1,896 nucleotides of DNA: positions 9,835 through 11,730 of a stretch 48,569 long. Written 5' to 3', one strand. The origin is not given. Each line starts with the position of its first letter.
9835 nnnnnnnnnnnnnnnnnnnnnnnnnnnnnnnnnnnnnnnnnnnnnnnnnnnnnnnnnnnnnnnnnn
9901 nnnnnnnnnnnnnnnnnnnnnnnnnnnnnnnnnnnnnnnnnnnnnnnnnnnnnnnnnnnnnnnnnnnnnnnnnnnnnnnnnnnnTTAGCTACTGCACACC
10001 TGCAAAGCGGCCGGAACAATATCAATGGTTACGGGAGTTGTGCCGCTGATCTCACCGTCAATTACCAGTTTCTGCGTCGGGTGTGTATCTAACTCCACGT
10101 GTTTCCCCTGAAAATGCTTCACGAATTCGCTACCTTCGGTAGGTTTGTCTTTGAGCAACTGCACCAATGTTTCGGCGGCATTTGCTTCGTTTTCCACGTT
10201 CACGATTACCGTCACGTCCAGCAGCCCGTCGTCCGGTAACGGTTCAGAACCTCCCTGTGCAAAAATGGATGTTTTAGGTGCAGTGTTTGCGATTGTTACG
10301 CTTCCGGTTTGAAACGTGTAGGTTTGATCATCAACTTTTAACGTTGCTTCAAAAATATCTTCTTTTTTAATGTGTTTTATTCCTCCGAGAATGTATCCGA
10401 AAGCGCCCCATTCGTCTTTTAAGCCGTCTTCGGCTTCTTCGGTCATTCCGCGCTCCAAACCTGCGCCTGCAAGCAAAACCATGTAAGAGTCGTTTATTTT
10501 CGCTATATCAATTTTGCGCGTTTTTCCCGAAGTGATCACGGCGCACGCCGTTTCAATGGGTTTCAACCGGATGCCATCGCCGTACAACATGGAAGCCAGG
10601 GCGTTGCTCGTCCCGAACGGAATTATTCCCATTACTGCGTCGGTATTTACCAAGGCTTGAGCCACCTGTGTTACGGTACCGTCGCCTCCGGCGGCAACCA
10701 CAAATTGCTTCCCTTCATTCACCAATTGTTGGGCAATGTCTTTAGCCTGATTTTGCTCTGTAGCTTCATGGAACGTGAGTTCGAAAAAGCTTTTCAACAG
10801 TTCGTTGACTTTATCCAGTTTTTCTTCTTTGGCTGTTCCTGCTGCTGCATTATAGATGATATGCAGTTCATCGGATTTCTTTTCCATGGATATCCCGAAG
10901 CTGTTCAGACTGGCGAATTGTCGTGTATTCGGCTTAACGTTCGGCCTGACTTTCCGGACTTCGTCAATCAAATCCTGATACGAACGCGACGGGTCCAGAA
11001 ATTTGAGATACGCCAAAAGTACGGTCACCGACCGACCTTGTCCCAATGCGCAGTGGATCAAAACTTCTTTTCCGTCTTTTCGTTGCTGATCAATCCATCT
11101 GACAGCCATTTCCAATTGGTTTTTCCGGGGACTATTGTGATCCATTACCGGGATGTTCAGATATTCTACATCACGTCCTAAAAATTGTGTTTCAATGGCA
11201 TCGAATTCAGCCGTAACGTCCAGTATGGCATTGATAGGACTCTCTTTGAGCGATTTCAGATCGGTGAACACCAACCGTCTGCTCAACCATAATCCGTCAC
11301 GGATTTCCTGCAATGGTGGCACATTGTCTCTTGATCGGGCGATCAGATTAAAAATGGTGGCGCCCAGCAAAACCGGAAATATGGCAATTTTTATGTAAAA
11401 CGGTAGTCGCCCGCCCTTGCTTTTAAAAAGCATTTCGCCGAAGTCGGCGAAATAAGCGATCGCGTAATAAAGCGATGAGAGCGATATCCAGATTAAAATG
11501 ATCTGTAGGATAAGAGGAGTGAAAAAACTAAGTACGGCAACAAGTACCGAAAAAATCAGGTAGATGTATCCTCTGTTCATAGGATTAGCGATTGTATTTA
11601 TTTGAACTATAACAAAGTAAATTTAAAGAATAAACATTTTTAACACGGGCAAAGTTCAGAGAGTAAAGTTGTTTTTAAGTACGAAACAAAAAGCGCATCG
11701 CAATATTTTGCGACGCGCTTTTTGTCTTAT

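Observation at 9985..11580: One membrane polypeptide fuses a Cys-based phosphatase to a DAG-kinase-family lipid kinase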

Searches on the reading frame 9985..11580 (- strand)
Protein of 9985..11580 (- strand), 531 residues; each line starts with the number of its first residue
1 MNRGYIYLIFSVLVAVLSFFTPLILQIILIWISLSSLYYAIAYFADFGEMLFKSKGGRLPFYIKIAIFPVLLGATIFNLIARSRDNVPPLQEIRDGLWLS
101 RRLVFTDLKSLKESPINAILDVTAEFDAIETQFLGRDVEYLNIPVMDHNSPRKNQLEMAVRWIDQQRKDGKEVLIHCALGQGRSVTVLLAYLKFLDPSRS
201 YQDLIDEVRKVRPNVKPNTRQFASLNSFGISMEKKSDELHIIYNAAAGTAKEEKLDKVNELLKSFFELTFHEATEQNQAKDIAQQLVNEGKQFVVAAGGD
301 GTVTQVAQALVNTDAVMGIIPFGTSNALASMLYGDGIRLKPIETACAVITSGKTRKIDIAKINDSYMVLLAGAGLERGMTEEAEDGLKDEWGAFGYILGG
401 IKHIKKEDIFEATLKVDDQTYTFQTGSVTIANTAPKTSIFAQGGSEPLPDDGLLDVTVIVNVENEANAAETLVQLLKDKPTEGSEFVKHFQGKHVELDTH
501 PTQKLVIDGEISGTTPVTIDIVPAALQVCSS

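Call 3: search_protein_families(library=pfam, proteins=[window:9985-11580:-], max_evalue=0.1)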
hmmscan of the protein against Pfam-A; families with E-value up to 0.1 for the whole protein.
window:9985-11580:- (531 aa): 11 families
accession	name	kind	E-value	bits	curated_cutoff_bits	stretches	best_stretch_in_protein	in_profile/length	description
PF00781.29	DAGK_cat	-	4.4e-25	88.1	23.6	1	239-362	2-125/125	Diacylglycerol kinase catalytic domain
PF00782.25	DSPc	-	1.1e-18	67.8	33.5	1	108-228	11-130/133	Dual specificity phosphatase, catalytic domain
PF19279.4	YegS_C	-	4.9e-14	52.8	27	1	384-529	15-157/158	YegS C-terminal NAD kinase beta sandwich-like domain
PF22785.1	Tc-R-P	-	1.8e-12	48.1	27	1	106-192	14-101/106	Polymorphic toxin system, DSP-PTPase phosphatase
PF22784.1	PTP-SAK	-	8.1e-10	39.4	27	1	100-194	16-111/153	Swiss Army Knife protein, DSP-PTPase phosphatase domain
PF14566.11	PTPlike_phytase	-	1.7e-06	28.6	27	1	130-190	94-153/158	Inositol hexakisphosphate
PF01513.26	NAD_kinase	-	0.0001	23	25.5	1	270-330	52-112/130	ATP-NAD kinase N-terminal domain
PF22741.1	PTP-NADK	-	0.00073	19.4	27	1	129-204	68-141/163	DSP-PTPase phosphatase fused to NAD+ Kinase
PF00102.32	Y_phosphatase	-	0.018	15.2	20.9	1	147-224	144-227/234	Protein-tyrosine phosphatase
PF04179.17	Init_tRNA_PT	-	0.029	15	22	1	154-192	19-59/114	Rit1 DUSP-like domain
PF16133.10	DUF4844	-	0.067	13.8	25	0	230-294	13-78/117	Domain of unknown function (DUF4844)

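Call 4: search_protein_families(library=ncbifam, proteins=[window:9985-11580:-], max_evalue=0.1)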
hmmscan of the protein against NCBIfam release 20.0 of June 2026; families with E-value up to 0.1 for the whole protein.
window:9985-11580:- (531 aa): 14 families
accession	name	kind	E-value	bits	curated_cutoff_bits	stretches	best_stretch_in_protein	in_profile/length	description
NF009025.0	PRK12361.1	equivalog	6.9e-158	526.2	505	1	3-529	6-538/546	hypothetical protein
NF002033.0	PRK00861.1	subfamily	2.9e-81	272.6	293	1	234-530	9-304/328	putative lipid kinase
NF009604.0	PRK13057.1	equivalog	5.4e-44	150.3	274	1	234-529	6-293/302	lipid kinase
NF009605.0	PRK13059.1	equivalog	6.5e-33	113.9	313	1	239-529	4-290/295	putative lipid kinase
TIGR00147.1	TIGR00147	subfamily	7.9e-33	113.7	118.65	1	239-528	4-292/296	YegS/Rv2252/BmrU family lipid kinase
NF009602.0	PRK13054.1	equivalog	6.8e-32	110.8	284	1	255-528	21-290/301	lipid kinase YegS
NF009603.0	PRK13055.1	subfamily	1.7e-29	102.9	342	1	240-528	6-297/335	diacylglycerol kinase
NF009874.0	PRK13337.1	equivalog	3.6e-28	98.3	385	1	240-528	6-291/305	diacylglycerol kinase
TIGR03702.1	lip_kinase_YegS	equivalog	1e-25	90.4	387.45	1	256-528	18-286/295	lipid kinase YegS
NF040993.1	MamU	equivalog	4.4e-21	75.5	400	1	239-528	3-292/296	lipid kinase MamU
NF008882.0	PRK11914.1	equivalog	8.3e-20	71.1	302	1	273-529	47-301/306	diacylglycerol kinase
NF041348.1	XopH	equivalog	0.00055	19.3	500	1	138-195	242-297/368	type III secretion system effector XopH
NF002306.0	PRK01231.1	equivalog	0.0029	16.8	316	1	263-319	39-96/299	NAD(+) kinase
NF002731.0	PRK02645.1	equivalog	0.014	14.8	312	1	238-314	5-81/305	NAD(+) kinase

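Call 10: find_homologous_proteins(query=window:9985-11580:-, max_evalue=0.00001)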
Query window:9985-11580:- (531 aa): 780 proteins with E <= 0.00001 among 8000 candidates; the best 120 are listed.
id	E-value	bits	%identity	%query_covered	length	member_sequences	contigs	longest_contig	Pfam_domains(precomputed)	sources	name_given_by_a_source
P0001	0.0e+0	1176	100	100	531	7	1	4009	PF22784.2,PF14566.12,PF22785.2,PF00781.30,PF19279.5,PF00782.26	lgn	-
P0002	0.0e+0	1055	87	100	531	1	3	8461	PF22784.2,PF14566.12,PF22785.2,PF00781.30,PF19279.5,PF00782.26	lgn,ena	-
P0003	1.9e-282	956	79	100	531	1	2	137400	PF22784.2,PF14566.12,PF22785.2,PF00781.30,PF19279.5,PF00782.26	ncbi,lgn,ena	-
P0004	2.9e-279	945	78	100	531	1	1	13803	PF22784.2,PF14566.12,PF22785.2,PF00781.30,PF19279.5,PF00782.26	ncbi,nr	ncbi:MAG: diacylglycerol kinase family protein [Bacteroidia bacterium]|nr:diacylglycerol kinase fami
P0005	4.9e-255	865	71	100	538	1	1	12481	PF22784.2,PF14566.12,PF22785.2,PF00781.30,PF19279.5,PF00782.26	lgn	-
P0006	2.0e-236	804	66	100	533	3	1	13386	PF22784.2,PF14566.12,PF22785.2,PF00781.30,PF19279.5,PF00782.26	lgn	-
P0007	2.5e-223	761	65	94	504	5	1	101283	PF22784.2,PF14566.12,PF22785.2,PF00781.30,PF19279.5,PF00782.26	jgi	-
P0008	3.4e-165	569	51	99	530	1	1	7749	PF22784.2,PF22785.2,PF00781.30,PF19279.5,PF00782.26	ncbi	-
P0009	1.9e-163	563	49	99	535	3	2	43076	PF22784.2,PF14566.12,PF01513.27,PF22741.2,PF22785.2,PF00781.30,PF19279.5,PF00782.26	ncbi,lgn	-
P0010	1.9e-149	517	44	99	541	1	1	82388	PF22784.2,PF01513.27,PF22785.2,PF00781.30,PF19279.5,PF00782.26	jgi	-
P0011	6.6e-141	489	43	99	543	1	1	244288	PF22784.2,PF01513.27,PF22785.2,PF00781.30,PF19279.5,PF00782.26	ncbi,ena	-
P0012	4.6e-139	483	44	99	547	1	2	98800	PF22785.2,PF00781.30,PF19279.5,PF00782.26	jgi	-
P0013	2.1e-138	481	43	99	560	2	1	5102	PF22784.2,PF01513.27,PF22785.2,PF00781.30,PF19279.5,PF00782.26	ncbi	-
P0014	2.2e-138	480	44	95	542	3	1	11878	PF22784.2,PF01513.27,PF22785.2,PF00781.30,PF19279.5,PF00782.26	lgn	-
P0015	2.6e-136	474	44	99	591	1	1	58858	PF22784.2,PF01513.27,PF22785.2,PF00781.30,PF19279.5,PF00782.26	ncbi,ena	-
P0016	2.7e-133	464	42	99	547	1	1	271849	PF00781.30,PF19279.5,PF00782.26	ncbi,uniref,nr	ncbi:diacylglycerol kinase family protein [Cerasicoccus frondis]|uniref:diacylglycerol kinase family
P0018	1.4e-131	458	41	99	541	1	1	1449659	PF22784.2,PF01513.27,PF22785.2,PF00781.30,PF19279.5,PF00782.26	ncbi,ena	-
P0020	7.7e-130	452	42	99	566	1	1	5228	PF22784.2,PF01513.27,PF22785.2,PF00781.30,PF19279.5,PF00782.26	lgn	-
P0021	1.4e-129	451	42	99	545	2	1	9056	PF22784.2,PF01513.27,PF22785.2,PF00781.30,PF19279.5,PF00782.26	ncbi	ncbi:MAG: diacylglycerol kinase family protein [Puniceicoccales bacterium]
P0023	2.7e-119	417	44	92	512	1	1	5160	PF22784.2,PF01513.27,PF22785.2,PF00781.30,PF19279.5,PF00782.26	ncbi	-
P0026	4.3e-109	384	40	95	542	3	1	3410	PF22784.2,PF14566.12,PF01513.27,PF22741.2,PF22785.2,PF00781.30,PF19279.5,PF00782.26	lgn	-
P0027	1.3e-108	382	40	99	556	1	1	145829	PF22784.2,PF14566.12,PF01513.27,PF22785.2,PF00781.30,PF19279.5,PF00782.26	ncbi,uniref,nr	ncbi:diacylglycerol kinase family protein [Alteromonas sp. 1_MG-2023]|uniref:diacylglycerol kinase f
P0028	2.6e-108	381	38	99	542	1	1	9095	PF22784.2,PF14566.12,PF01513.27,PF22741.2,PF22785.2,PF00781.30,PF19279.5,PF00782.26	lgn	-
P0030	4.6e-107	377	39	99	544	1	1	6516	PF22784.2,PF14566.12,PF01513.27,PF22741.2,PF22785.2,PF00781.30,PF00102.33,PF19279.5,PF00782.26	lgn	-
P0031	2.9e-105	371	39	96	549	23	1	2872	PF22784.2,PF14566.12,PF01513.27,PF22741.2,PF22785.2,PF00781.30,PF19279.5,PF00782.26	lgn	-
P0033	5.3e-104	367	39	96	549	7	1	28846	PF22784.2,PF14566.12,PF01513.27,PF22741.2,PF22785.2,PF00781.30,PF19279.5,PF00782.26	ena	-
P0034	6.2e-104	367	38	99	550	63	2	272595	PF22784.2,PF14566.12,PF22785.2,PF00781.30,PF00782.26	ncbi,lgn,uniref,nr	ncbi:diacylglycerol kinase family protein [Alteromonas stellipolaris]|uniref:diacylglycerol kinase f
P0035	2.8e-103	365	38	92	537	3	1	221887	PF22784.2,PF01513.27,PF22785.2,PF00781.30,PF19279.5,PF00782.26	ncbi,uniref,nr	ncbi:diacylglycerol kinase family protein [Bowmanella denitrificans]|uniref:diacylglycerol kinase fa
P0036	3.5e-102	361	35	99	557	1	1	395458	PF22784.2,PF14566.12,PF01513.27,PF22785.2,PF00781.30,PF00102.33,PF19279.5,PF00782.26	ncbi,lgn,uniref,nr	ncbi:diacylglycerol kinase family protein [Aestuariibacter sp. AA17]|uniref:Diacylglycerol kinase fa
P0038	6.1e-102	360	38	98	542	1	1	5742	PF22784.2,PF14566.12,PF01513.27,PF22785.2,PF00781.30,PF19279.5,PF00782.26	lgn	-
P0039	1.1e-101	359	37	95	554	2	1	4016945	PF22784.2,PF14566.12,PF01513.27,PF22785.2,PF00781.30,PF19279.5,PF00782.26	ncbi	ncbi:diacylglycerol kinase family protein [Shewanella gaetbuli]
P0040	1.5e-101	359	38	96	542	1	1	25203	PF22784.2,PF14566.12,PF01513.27,PF22785.2,PF00781.30,PF00782.26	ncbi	-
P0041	2.2e-101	358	37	99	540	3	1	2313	PF22784.2,PF14566.12,PF01513.27,PF22785.2,PF00781.30,PF19279.5,PF00782.26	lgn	-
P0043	4.8e-101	357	38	99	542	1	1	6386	PF22784.2,PF14566.12,PF01513.27,PF22785.2,PF00781.30,PF00782.26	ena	-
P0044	8.9e-101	356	37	99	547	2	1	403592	PF22784.2,PF14566.12,PF22741.2,PF22785.2,PF00781.30,PF00102.33,PF19279.5,PF00782.26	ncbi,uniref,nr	ncbi:hypothetical protein CWI84_00165 [Idiomarina tyrosinivorans]|uniref:Diacylglycerol kinase n=1 T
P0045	9.1e-101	356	38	99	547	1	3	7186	PF22784.2,PF14566.12,PF01513.27,PF22785.2,PF00781.30,PF00782.26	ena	-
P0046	1.3e-100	356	38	99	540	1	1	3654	PF22784.2,PF14566.12,PF01513.27,PF22785.2,PF00781.30,PF00782.26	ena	-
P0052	4.9e-100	354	38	96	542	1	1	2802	PF22784.2,PF14566.12,PF01513.27,PF22785.2,PF00781.30,PF00782.26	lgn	-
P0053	5.6e-100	354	37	96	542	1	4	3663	PF22784.2,PF14566.12,PF01513.27,PF22785.2,PF00781.30,PF00782.26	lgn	-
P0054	6.6e-100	354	37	96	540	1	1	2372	PF22784.2,PF14566.12,PF01513.27,PF22785.2,PF00781.30,PF00782.26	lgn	-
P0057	1.1e-99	353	37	99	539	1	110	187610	PF22784.2,PF14566.12,PF01513.27,PF22741.2,PF22785.2,PF00781.30,PF00782.26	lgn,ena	-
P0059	3.0e-99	351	38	96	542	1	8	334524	PF22784.2,PF14566.12,PF01513.27,PF22785.2,PF00781.30,PF00782.26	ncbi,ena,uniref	ncbi:diacylglycerol kinase family protein [Alteromonas sp. S005]|uniref:diacylglycerol kinase family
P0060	3.4e-99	351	37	96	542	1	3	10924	PF22784.2,PF14566.12,PF01513.27,PF22785.2,PF00781.30,PF00782.26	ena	-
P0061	3.6e-99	351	37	96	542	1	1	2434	PF22784.2,PF14566.12,PF01513.27,PF22785.2,PF00781.30,PF00782.26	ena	-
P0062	4.1e-99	351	37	96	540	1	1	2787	PF22784.2,PF14566.12,PF01513.27,PF22785.2,PF00781.30,PF00782.26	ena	-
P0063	4.1e-99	351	37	96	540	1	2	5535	PF22784.2,PF14566.12,PF01513.27,PF22785.2,PF00781.30,PF00782.26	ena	-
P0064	4.7e-99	351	37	96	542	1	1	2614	PF22784.2,PF14566.12,PF01513.27,PF22785.2,PF00781.30,PF00782.26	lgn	-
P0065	4.7e-99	351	37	99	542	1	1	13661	PF22784.2,PF14566.12,PF01513.27,PF22785.2,PF00781.30,PF00782.26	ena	-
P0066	4.9e-99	351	39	99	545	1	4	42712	PF22784.2,PF14566.12,PF22741.2,PF22785.2,PF00781.30,PF00782.26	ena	-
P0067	5.0e-99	351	37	94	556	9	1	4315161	PF22784.2,PF14566.12,PF01513.27,PF22785.2,PF00781.30,PF19279.5,PF00782.26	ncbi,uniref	ncbi:diacylglycerol kinase family protein [Shewanella sp. HL-SH8]|uniref:diacylglycerol kinase famil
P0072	1.8e-98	349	38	95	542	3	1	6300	PF22784.2,PF14566.12,PF01513.27,PF22785.2,PF00781.30,PF00782.26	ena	-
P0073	1.9e-98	349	37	99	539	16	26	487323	PF22784.2,PF14566.12,PF01513.27,PF22741.2,PF22785.2,PF00781.30,PF00782.26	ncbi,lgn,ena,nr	ncbi:MAG: hypothetical protein CL587_07250 [Alteromonadaceae bacterium]|nr:hypothetical protein [Alt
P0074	2.0e-98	349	37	95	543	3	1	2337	PF22784.2,PF01513.27,PF22785.2,PF00781.30,PF19279.5,PF00782.26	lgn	-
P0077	6.5e-98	347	37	95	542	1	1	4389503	PF22784.2,PF14566.12,PF01513.27,PF22785.2,PF00781.30,PF00782.26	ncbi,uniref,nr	ncbi:hypothetical protein BK026_04105 [Alteromonas sp. V450]|uniref:diacylglycerol kinase family pro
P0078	8.2e-98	347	37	98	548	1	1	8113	PF22784.2,PF14566.12,PF01513.27,PF22741.2,PF22785.2,PF00781.30,PF19279.5,PF00782.26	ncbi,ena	-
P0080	1.0e-97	346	36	99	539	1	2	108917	PF22784.2,PF14566.12,PF01513.27,PF22785.2,PF00781.30,PF00102.33,PF19279.5,PF00782.26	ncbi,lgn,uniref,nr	ncbi:diacylglycerol kinase catalytic subunit [Pseudoalteromonas atlantica]|uniref:Diacylglycerol kin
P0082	1.7e-97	346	36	99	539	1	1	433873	PF22784.2,PF14566.12,PF01513.27,PF22785.2,PF00781.30,PF00102.33,PF19279.5,PF00782.26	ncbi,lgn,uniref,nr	ncbi:diacylglycerol kinase family protein [Pseudoalteromonas sp. Angola-18]|uniref:diacylglycerol ki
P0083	2.2e-97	345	37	95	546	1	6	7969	PF22784.2,PF14566.12,PF01513.27,PF22785.2,PF00781.30,PF19279.5,PF00782.26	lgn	-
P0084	2.4e-97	345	35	99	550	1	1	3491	PF22784.2,PF14566.12,PF01513.27,PF22785.2,PF00781.30,PF00102.33,PF19279.5,PF00782.26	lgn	-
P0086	2.8e-97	345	36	94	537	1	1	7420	PF22784.2,PF01513.27,PF22785.2,PF00781.30,PF19279.5,PF00782.26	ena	-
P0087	3.0e-97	345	35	99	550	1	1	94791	PF22784.2,PF14566.12,PF01513.27,PF22785.2,PF00781.30,PF00102.33,PF19279.5,PF00782.26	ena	-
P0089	4.4e-97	344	35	99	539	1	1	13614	PF22784.2,PF14566.12,PF01513.27,PF22785.2,PF00781.30,PF00102.33,PF19279.5,PF00782.26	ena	-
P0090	4.5e-97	344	35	99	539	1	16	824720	PF22784.2,PF14566.12,PF01513.27,PF22785.2,PF00781.30,PF00102.33,PF19279.5,PF00782.26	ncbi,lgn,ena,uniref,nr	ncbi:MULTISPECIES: diacylglycerol kinase family protein [Pseudoalteromonas]|uniref:Methylglyoxal syn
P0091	4.9e-97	344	36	98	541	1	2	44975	PF22784.2,PF14566.12,PF22741.2,PF22785.2,PF00781.30,PF00782.26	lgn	-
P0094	7.9e-97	343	35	99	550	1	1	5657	PF22784.2,PF14566.12,PF01513.27,PF22785.2,PF00781.30,PF00102.33,PF19279.5,PF00782.26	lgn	-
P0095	8.6e-97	343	37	99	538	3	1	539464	PF22784.2,PF01513.27,PF22785.2,PF00781.30,PF19279.5,PF00782.26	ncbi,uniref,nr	ncbi:diacylglycerol kinase family protein [Bowmanella yangjiangensis]|uniref:Dual specificity protei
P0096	8.8e-97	343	35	99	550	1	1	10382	PF22784.2,PF14566.12,PF01513.27,PF22785.2,PF00781.30,PF00102.33,PF19279.5,PF00782.26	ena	-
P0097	8.8e-97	343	35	99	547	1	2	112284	PF22784.2,PF14566.12,PF01513.27,PF22741.2,PF22785.2,PF00781.30,PF19279.5,PF00782.26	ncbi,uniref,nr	ncbi:diacylglycerol kinase catalytic subunit [Shewanella algicola]|uniref:Dual specificity protein p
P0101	1.6e-96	342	35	99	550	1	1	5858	PF22784.2,PF14566.12,PF01513.27,PF22785.2,PF00781.30,PF00102.33,PF19279.5,PF00782.26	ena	-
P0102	1.7e-96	342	35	99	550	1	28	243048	PF22784.2,PF14566.12,PF01513.27,PF22785.2,PF00781.30,PF00102.33,PF19279.5,PF00782.26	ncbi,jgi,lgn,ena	jgi:YegS/Rv2252/BmrU family lipid kinase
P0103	2.1e-96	342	35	99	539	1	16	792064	PF22784.2,PF14566.12,PF01513.27,PF22785.2,PF00781.30,PF00102.33,PF19279.5,PF00782.26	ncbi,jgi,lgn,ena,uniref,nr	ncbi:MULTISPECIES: diacylglycerol kinase family protein [Pseudoalteromonas]|uniref:diacylglycerol ki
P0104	2.2e-96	342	37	99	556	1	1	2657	PF22784.2,PF14566.12,PF01513.27,PF22785.2,PF00781.30,PF00782.26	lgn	-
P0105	2.4e-96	342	36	99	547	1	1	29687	PF22784.2,PF14566.12,PF01513.27,PF22741.2,PF22785.2,PF00781.30,PF19279.5,PF00782.26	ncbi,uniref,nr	ncbi:diacylglycerol kinase family protein [Shewanella algicola]|uniref:diacylglycerol kinase family 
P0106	2.9e-96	342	35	99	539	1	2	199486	PF22784.2,PF14566.12,PF01513.27,PF22785.2,PF00781.30,PF00102.33,PF19279.5,PF00782.26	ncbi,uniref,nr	ncbi:diacylglycerol kinase family protein [Pseudoalteromonas sp. 1CM17D]|uniref:diacylglycerol kinas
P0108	3.0e-96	341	36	99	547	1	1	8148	PF22784.2,PF14566.12,PF01513.27,PF22741.2,PF22785.2,PF00781.30,PF19279.5,PF00782.26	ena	-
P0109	3.0e-96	341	35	99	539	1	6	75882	PF22784.2,PF14566.12,PF01513.27,PF22785.2,PF00781.30,PF00102.33,PF19279.5,PF00782.26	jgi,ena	-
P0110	3.1e-96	341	35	99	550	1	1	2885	PF22784.2,PF14566.12,PF01513.27,PF22785.2,PF00781.30,PF00102.33,PF19279.5,PF00782.26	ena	-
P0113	4.0e-96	341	37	96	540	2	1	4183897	PF22784.2,PF14566.12,PF22741.2,PF22785.2,PF00781.30,PF19279.5,PF00782.26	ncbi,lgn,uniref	ncbi:diacylglycerol kinase family protein [Alteromonas sp. D210916BOD_24]|uniref:diacylglycerol kina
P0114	4.1e-96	341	38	98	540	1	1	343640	PF22784.2,PF14566.12,PF01513.27,PF22785.2,PF00781.30,PF19279.5,PF00782.26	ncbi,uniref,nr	ncbi:hypothetical protein DXV75_08505 [Alteromonas aestuariivivens]|uniref:Diacylglycerol kinase n=1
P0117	5.6e-96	341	36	96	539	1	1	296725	PF22784.2,PF14566.12,PF01513.27,PF22785.2,PF00781.30,PF00102.33,PF19279.5,PF00782.26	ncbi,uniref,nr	ncbi:hypothetical protein CWC16_01660 [Pseudoalteromonas sp. S3776]|uniref:diacylglycerol kinase fam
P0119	6.3e-96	340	35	99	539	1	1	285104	PF22784.2,PF14566.12,PF01513.27,PF22785.2,PF00781.30,PF00102.33,PF19279.5,PF00782.26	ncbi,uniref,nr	ncbi:diacylglycerol kinase family protein [Pseudoalteromonas sp. S2893]|uniref:diacylglycerol kinase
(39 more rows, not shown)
